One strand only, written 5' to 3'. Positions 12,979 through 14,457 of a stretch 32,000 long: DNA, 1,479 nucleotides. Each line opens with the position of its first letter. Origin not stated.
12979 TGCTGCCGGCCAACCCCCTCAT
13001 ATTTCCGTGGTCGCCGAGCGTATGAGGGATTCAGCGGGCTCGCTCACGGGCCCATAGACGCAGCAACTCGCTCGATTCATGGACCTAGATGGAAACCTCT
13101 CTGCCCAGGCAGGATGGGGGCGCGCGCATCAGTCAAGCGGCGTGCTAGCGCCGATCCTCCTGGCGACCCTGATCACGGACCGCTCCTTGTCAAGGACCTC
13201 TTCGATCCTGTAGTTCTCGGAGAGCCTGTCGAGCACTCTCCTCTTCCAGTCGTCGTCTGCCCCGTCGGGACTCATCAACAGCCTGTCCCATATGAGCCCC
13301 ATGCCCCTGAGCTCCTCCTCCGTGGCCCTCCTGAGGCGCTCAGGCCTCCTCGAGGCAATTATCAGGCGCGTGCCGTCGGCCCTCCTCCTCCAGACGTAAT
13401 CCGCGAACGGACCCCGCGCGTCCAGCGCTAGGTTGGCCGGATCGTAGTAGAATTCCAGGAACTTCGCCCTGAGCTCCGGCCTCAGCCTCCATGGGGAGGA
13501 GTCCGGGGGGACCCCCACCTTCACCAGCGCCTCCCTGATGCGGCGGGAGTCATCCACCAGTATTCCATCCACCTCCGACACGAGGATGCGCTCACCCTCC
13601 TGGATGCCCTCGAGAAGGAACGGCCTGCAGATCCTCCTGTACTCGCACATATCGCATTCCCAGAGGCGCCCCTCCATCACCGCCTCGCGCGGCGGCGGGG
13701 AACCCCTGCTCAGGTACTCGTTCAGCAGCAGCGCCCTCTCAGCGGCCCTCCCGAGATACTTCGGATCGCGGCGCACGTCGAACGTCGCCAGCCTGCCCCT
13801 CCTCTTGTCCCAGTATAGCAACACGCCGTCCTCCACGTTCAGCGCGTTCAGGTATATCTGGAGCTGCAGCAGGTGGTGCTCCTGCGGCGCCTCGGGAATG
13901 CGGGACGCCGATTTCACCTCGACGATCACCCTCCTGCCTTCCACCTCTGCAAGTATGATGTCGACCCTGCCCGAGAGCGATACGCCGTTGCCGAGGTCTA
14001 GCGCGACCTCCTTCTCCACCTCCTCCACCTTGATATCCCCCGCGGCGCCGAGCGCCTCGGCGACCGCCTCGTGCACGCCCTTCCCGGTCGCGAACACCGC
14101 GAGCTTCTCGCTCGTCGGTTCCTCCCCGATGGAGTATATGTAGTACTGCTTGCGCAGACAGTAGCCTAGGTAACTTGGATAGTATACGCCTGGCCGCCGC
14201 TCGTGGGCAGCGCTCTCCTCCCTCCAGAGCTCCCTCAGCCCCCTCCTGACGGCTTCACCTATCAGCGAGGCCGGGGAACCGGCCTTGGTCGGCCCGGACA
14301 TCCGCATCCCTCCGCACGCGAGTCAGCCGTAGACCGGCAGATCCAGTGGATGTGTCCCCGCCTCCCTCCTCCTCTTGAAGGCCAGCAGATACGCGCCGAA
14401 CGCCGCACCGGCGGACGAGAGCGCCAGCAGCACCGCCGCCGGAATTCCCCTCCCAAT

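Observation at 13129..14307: Solo Cas4-family Fe-S nuclease fused to a degenerate HAD-like domain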

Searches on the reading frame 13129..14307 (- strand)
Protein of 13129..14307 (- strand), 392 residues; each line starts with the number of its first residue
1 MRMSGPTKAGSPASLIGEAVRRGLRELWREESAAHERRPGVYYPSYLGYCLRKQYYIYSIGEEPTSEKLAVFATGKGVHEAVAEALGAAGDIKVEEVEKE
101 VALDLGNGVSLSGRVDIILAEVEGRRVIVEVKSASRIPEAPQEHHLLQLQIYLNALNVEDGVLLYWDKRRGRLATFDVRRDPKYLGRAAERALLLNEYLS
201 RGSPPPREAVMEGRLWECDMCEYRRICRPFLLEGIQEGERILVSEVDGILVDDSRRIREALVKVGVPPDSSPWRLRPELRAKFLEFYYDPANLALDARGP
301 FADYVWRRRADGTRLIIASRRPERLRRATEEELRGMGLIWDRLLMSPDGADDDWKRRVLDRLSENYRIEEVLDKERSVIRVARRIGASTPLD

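Call 3: search_protein_families(library=pfam, proteins=[window:13129-14307:-], max_evalue=1)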
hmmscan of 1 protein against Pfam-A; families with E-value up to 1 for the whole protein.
window:13129-14307:- (392 aa): 4 families
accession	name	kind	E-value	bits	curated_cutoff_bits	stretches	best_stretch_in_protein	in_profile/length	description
PF12705.13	PDDEXK_1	-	3e-13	50.7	22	1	94-228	110-247/247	PD-(D/E)XK nuclease superfamily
PF01930.23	Cas_Cas4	-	7.8e-08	33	22.7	1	46-227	7-158/160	Domain of unknown function DUF83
PF13366.12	PDDEXK_3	-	0.00029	21.6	22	1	98-168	43-108/117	PD-(D/E)XK nuclease superfamily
PF25109.1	HAD_PNKP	-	0.16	12.5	27.6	1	304-387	38-133/143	Polynucleotide kinase PNKP phosphatase domain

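Call 4: search_protein_families(library=ncbifam, proteins=[window:13129-14307:-], max_evalue=1)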
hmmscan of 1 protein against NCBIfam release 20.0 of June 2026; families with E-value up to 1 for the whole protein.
window:13129-14307:- (392 aa): 5 families
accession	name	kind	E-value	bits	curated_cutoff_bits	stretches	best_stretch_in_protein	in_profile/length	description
TIGR00372.1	cas4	equivalog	2.7e-16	59.9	65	1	47-229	9-180/180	CRISPR-associated protein Cas4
TIGR02786.1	addB_alphas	equivalog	0.0094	14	486.5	1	94-168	864-937/1024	double-strand break repair protein AddB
TIGR04256.1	GxxExxY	subfamily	0.011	16.1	35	1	114-169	61-108/116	GxxExxY protein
NF003270.0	PRK04247.1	equivalog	0.08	12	216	1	112-160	159-202/250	endonuclease NucS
TIGR01675.1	plant-AP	equivalog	0.2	10.9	264.3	1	311-349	135-175/229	plant acid phosphatase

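Call 5: search_solved_structures(query=window:13129-14307:-, max_evalue=10, show_alignments=3)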
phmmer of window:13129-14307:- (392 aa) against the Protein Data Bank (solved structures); distinct sequences matched with E-value up to 10: 3.
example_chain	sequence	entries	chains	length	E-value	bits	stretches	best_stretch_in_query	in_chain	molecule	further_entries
4ic1_A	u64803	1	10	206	6e-10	41.8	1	29-196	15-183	Uncharacterized protein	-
4r5q_A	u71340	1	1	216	0.055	15.6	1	47-167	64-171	CRISPR-associated exonuclease, Cas4 family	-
9kyc_A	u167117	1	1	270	1.1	11.3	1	238-316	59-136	Cytolethal distending toxin subunit B family protein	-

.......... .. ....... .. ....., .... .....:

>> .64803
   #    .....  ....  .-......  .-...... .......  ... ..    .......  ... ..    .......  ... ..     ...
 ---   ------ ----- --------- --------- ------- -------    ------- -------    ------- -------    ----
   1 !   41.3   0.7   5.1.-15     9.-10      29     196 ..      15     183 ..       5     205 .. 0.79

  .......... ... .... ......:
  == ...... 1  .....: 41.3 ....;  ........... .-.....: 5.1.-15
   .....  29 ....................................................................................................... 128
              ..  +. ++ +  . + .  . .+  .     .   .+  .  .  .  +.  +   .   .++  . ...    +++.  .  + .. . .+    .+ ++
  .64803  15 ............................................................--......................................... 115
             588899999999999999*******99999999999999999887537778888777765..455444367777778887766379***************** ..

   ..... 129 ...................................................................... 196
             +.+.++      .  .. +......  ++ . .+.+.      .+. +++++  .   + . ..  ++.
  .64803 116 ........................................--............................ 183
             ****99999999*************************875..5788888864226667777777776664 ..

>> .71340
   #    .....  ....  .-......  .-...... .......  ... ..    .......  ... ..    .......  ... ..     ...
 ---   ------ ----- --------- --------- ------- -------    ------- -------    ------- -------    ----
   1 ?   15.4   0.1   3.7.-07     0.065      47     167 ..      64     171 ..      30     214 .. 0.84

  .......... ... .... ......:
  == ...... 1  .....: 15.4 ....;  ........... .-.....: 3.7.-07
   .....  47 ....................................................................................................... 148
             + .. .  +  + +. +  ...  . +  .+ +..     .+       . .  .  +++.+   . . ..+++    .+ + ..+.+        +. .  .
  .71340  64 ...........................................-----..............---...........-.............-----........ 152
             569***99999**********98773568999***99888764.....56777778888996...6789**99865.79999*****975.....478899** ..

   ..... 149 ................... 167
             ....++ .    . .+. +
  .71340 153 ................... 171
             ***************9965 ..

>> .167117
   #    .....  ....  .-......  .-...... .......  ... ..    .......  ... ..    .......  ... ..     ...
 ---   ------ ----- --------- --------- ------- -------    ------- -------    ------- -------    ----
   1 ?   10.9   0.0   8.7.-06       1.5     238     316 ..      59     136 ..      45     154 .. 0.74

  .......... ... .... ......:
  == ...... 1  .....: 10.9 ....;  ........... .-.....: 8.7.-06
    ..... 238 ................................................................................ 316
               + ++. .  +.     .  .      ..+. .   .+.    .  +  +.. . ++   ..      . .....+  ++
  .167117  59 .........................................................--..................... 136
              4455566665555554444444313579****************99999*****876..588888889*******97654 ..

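Call 11: find_homologous_proteins(query=window:13129-14307:-, max_evalue=0.001)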
Query window:13129-14307:- (392 aa): 25 proteins with E <= 0.001 among 8000 candidates.
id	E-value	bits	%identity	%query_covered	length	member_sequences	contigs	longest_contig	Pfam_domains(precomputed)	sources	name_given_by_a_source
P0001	1.1e-250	849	98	99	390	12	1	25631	PF01930.24,PF12705.14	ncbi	-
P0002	2.4e-214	730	81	99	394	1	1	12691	PF01930.24,PF12705.14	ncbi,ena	-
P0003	3.6e-206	703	79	99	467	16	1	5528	PF01930.24,PF12705.14,PF13366.13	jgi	-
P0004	5.1e-205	699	78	99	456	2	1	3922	PF01930.24,PF12705.14,PF13366.13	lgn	-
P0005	7.0e-169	580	74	87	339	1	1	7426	PF01930.24,PF12705.14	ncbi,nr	ncbi:MAG: PD-(D/E)XK nuclease family protein, partial [Thaumarchaeota archaeon]|nr:PD-(D/E)XK nuclea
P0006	1.1e-152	527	77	78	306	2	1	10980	PF12705.14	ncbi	ncbi:MAG: PD-(D/E)XK nuclease family protein, partial [Conexivisphaera sp.]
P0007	8.4e-149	514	61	97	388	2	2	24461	PF01930.24,PF12705.14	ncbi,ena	-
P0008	7.4e-144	498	60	98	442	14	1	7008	PF12705.14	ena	-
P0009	1.2e-143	497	61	92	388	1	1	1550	PF01930.24,PF12705.14,PF13366.13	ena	-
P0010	4.6e-136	472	56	96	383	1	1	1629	PF01930.24,PF12705.14,PF13366.13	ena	-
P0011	9.6e-133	461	58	94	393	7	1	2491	PF12705.14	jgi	-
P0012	3.0e-121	423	53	94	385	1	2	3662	PF01930.24,PF12705.14,PF13366.13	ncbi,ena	-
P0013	1.8e-117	411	51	95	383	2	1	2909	PF12705.14,PF13366.13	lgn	-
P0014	4.5e-117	409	50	94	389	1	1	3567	PF01930.24,PF12705.14,PF13366.13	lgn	-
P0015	8.7e-117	408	48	95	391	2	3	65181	PF12705.14,PF13366.13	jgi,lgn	jgi:CRISPR/Cas system-associated exonuclease Cas4 (RecB family)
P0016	6.2e-116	406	50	94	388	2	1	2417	PF01930.24,PF12705.14,PF13366.13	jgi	-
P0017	8.4e-116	405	49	95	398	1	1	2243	PF01930.24,PF03767.21,PF12705.14,PF13366.13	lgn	-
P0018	5.1e-106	373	47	95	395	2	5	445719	PF03767.21,PF12705.14,PF25109.2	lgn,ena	-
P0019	6.7e-102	359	47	94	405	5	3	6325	PF12705.14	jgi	jgi:CRISPR/Cas system-associated exonuclease Cas4 (RecB family)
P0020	4.1e-101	357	47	94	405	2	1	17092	PF12705.14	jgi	jgi:CRISPR/Cas system-associated exonuclease Cas4 (RecB family)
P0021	4.4e-71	258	36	94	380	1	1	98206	PF03767.21,PF12705.14,PF13366.13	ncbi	-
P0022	5.5e-70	254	36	96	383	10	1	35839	PF01930.24,PF12705.14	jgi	-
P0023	4.3e-65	238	49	54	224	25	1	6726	PF01930.24,PF12705.14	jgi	-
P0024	2.0e-63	233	48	54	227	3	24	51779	PF01930.24,PF12705.14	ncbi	ncbi:MAG: PD-(D/E)XK nuclease family protein [Conexivisphaerales archaeon]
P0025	5.2e-53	199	42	53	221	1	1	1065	PF01930.24,PF12705.14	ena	-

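Call 20: find_encoding_contigs(protein=P0018, flank=10000, max_places=2)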
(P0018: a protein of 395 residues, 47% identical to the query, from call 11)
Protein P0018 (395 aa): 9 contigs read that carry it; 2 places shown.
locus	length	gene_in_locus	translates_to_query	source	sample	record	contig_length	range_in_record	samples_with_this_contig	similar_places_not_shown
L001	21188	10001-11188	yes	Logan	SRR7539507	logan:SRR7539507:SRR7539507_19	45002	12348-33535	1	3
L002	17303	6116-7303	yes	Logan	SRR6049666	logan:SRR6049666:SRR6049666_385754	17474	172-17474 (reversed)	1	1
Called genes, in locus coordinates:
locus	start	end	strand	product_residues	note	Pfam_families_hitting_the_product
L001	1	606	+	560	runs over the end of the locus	PF00118:Cpn60_TCP1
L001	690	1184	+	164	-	-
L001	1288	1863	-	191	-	-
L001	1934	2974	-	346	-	PF00180:Iso_dh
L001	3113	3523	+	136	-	-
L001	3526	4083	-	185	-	PF00352:TBP, PF11858:DUF3378 (faint), PF00352:TBP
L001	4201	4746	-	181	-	PF10502:Peptidase_S26 (weak), PF00717:Peptidase_S24 (weak)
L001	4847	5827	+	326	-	-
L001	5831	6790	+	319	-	-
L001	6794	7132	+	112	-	-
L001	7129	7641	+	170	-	-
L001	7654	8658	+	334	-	PF13421:Band_7_1, PF01145:Band_7, PF17032:Zn_ribbon_15 (faint), PF18912:DZR_2 (faint), PF10571:UPF0547 (weak), PF12773:DZR, PF13240:Zn_Ribbon_1 (weak), PF13240:Zn_Ribbon_1, +1 more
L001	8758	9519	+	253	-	PF01978:TrmB, PF11495:TrmB_EBD_N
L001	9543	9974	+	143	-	-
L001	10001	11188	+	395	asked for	PF12705:PDDEXK_1, PF03767:Acid_phosphat_B (weak), PF25109:HAD_PNKP (weak)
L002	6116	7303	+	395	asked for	PF12705:PDDEXK_1, PF03767:Acid_phosphat_B (weak), PF25109:HAD_PNKP (weak)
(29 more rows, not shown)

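Call 21: find_encoding_contigs(protein=P0015, flank=8000, max_places=1)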
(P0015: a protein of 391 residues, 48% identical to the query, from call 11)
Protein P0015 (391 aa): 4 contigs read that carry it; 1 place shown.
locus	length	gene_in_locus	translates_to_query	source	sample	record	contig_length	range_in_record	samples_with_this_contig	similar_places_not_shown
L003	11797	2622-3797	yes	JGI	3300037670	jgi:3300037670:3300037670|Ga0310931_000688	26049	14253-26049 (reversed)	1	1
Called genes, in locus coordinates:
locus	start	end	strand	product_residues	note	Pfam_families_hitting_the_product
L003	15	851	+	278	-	PF00118:Cpn60_TCP1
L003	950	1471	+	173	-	-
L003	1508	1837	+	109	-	-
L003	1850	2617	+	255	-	PF01978:TrmB, PF09339:HTH_IclR (weak), PF11495:TrmB_EBD_N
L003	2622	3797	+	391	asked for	PF12705:PDDEXK_1, PF13366:PDDEXK_3 (weak)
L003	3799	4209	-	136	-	PF01814:Hemerythrin (weak)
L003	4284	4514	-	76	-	PF01037:AsnC_trans_reg (weak)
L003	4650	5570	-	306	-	PF08279:HTH_11 (weak)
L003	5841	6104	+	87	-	-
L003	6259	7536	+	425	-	PF03168:LEA_2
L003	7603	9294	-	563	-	PF14537:Cytochrom_c3_2 (faint), PF22113:Mtrc-MtrF_II-IV_dom (faint), PF09699:Paired_CXXCH_1 (faint), PF13435:Cytochrome_C554 (faint), PF14522:Cytochrome_C7 (weak), PF13447:Multi-haem_cyto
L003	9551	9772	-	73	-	PF00125:Histone (weak), PF00808:CBFD_NFYB_HMF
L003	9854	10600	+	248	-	PF01026:TatD_DNase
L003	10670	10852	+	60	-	PF00833:Ribosomal_S17e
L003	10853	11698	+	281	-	-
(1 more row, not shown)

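Call 22: find_encoding_contigs(protein=P0021, flank=8000, max_places=1)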
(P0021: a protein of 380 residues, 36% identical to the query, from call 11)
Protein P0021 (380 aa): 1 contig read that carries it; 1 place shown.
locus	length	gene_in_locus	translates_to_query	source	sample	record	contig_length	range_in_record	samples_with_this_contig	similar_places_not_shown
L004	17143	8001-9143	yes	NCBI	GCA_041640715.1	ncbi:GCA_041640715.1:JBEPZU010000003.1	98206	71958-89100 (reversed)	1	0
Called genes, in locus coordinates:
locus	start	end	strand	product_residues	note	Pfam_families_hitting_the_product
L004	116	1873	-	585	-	PF01663:Phosphodiest, PF00884:Sulfatase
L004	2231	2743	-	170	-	-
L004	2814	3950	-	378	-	PF13439:Glyco_transf_4, PF13579:Glyco_trans_4_4, PF20706:GT4-conflict, PF00534:Glycos_transf_1, PF13692:Glyco_trans_1_4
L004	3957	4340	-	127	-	PF02566:OsmC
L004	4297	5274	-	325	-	PF00535:Glycos_transf_2, PF13641:Glyco_tranf_2_3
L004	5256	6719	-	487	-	PF02310:B12-binding, PF04055:Radical_SAM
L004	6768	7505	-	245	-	-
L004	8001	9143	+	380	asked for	PF12705:PDDEXK_1, PF13366:PDDEXK_3 (weak), PF03767:Acid_phosphat_B (faint)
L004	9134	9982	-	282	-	PF01488:Shikimate_DH (weak), PF02826:2-Hacid_dh_C, PF03446:NAD_binding_2, PF03807:F420_oxidored (weak), PF14833:NAD_binding_11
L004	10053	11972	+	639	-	PF16177:ACAS_N, PF00501:AMP-binding, PF13193:AMP-binding_C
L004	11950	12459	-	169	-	PF12917:YfbR-like, PF13023:HD_3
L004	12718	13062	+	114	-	-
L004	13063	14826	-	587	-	PF17297:PEPCK_N, PF00821:PEPCK_GTP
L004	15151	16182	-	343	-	PF00037:Fer4 (weak), PF12838:Fer4_7 (weak), PF13237:Fer4_10 (weak), PF04422:FrhB_FdhB_N, PF04432:FrhB_FdhB_C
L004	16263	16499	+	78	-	PF01037:AsnC_trans_reg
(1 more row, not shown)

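Call 23: find_encoding_contigs(protein=P0022, flank=8000, max_places=1)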
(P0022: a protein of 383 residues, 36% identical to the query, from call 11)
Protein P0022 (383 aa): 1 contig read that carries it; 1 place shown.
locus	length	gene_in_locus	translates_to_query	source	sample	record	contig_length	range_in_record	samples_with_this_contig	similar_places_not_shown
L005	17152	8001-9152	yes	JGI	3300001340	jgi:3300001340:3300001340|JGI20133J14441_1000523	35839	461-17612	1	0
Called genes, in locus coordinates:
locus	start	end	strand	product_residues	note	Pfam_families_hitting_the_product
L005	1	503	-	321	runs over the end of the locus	?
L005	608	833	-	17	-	-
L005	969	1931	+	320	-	PF00005:ABC_tran, PF13304:AAA_21, PF13732:DrrA1-3_C (weak)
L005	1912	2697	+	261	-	PF01061:ABC2_membrane (weak)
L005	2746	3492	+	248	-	-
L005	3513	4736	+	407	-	PF07969:Amidohydro_3 (weak), PF01979:Amidohydro_1, PF07969:Amidohydro_3 (weak)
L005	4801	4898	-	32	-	-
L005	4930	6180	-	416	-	-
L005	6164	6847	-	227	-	PF02463:SMC_N (weak), PF00005:ABC_tran, PF13304:AAA_21 (faint)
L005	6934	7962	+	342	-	PF01180:DHO_dh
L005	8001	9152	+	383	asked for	PF01930:Cas_Cas4 (weak), PF12705:PDDEXK_1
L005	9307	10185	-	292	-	PF01488:Shikimate_DH (weak), PF02826:2-Hacid_dh_C (weak), PF03446:NAD_binding_2, PF03807:F420_oxidored (weak), PF14833:NAD_binding_11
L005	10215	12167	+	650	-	-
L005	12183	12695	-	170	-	PF12917:YfbR-like (faint), PF13023:HD_3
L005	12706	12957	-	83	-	-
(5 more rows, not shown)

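Call 38: find_related_loci(query=A3, collection=genome_contigs, flank=6000)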
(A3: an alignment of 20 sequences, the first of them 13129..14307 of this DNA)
Query A3 (392 aa) in genome_contigs; peptide patterns used: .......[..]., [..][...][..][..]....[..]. (x = any residue, [..] = any of these).
43 stretches matched a pattern; 16 encode a relative of the query (tblastn E <= 1e-3); 16 distinct loci.
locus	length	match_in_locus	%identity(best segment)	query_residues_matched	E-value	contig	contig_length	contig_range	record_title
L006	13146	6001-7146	80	11-392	0e+0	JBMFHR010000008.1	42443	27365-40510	MAG: Conexivisphaera sp. isolate KM4324-02 NODE_192_length_42443_cov_200.585472, whole genome shotgun sequence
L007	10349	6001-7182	78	3-392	0e+0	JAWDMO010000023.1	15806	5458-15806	MAG: Nitrososphaeria archaeon isolate F8S.bin.4 NODE_345_length_15806_cov_2.27434, whole genome shotgun sequence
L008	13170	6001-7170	77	3-392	0e+0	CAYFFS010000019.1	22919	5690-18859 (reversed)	MAG TPA_asm: uncultured Nitrososphaerales archaeon isolate DRP004690_co1_5 genome assembly, contig: NODE_118_length_2291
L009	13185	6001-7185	72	1-392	0e+0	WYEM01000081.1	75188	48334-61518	MAG: Thaumarchaeota archaeon isolate EvPrim.Bin14 NODE_24_length_75188_cov_27.9233, whole genome shotgun sequence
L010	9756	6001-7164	81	5-392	0e+0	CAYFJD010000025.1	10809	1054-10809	MAG TPA_asm: uncultured Nitrososphaerales archaeon isolate DRP004690_co1_2 genome assembly, contig: NODE_452_length_1080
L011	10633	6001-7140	61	13-392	7e-150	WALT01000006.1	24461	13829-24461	MAG: Thaumarchaeota archaeon isolate S016_59_esom k151_255974, whole genome shotgun sequence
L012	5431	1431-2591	46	6-389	1e-107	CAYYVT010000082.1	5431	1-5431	MAG TPA_asm: uncultured Nitrososphaerales archaeon isolate SRP140028_co1_191 genome assembly, contig: k141_2707498, whol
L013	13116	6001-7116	47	18-386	5e-104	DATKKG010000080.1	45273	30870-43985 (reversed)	MAG TPA_asm: Conexivisphaerales archaeon isolate SMAG_U14651 k141_3733551, whole genome shotgun sequence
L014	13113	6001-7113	46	19-386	1e-102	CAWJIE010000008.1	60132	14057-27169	MAG: uncultured Nitrososphaerota archaeon isolate MFD03726.bin.2.165 genome assembly, contig: contig_57925, whole genome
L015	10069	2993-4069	47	18-373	6e-101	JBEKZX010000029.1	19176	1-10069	MAG: Conexivisphaerales archaeon isolate SPRUCE 7 SPRUCE_7_29, whole genome shotgun sequence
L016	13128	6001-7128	36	11-385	2e-78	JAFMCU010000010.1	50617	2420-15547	MAG: Thermoprotei archaeon isolate CPBay_Spr30G08_23 NODE_240_length_50617_cov_7.767157, whole genome shotgun sequence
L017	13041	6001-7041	42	15-390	3e-76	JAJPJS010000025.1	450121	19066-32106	MAG: Thaumarchaeota archaeon isolate Centralia_MAG_53 k107_7291625, whole genome shotgun sequence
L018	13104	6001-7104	36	18-385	7e-76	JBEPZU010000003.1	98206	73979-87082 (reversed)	MAG: Thermoproteota archaeon isolate 03V1_S199.semibin_refined.032 NODE_208_length_98206_cov_26.572273, whole genome sho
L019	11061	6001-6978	39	15-373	3e-72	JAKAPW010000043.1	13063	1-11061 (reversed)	MAG: archaeon isolate YF1.bin89 NODE_5710_length_13063_cov_2.301252, whole genome shotgun sequence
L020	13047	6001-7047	36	1-389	5e-79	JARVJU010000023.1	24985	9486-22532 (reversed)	MAG: Nitrososphaeria archaeon isolate DRTY1_bin.15 NODE_23_length_24985_cov_3.494187, whole genome shotgun sequence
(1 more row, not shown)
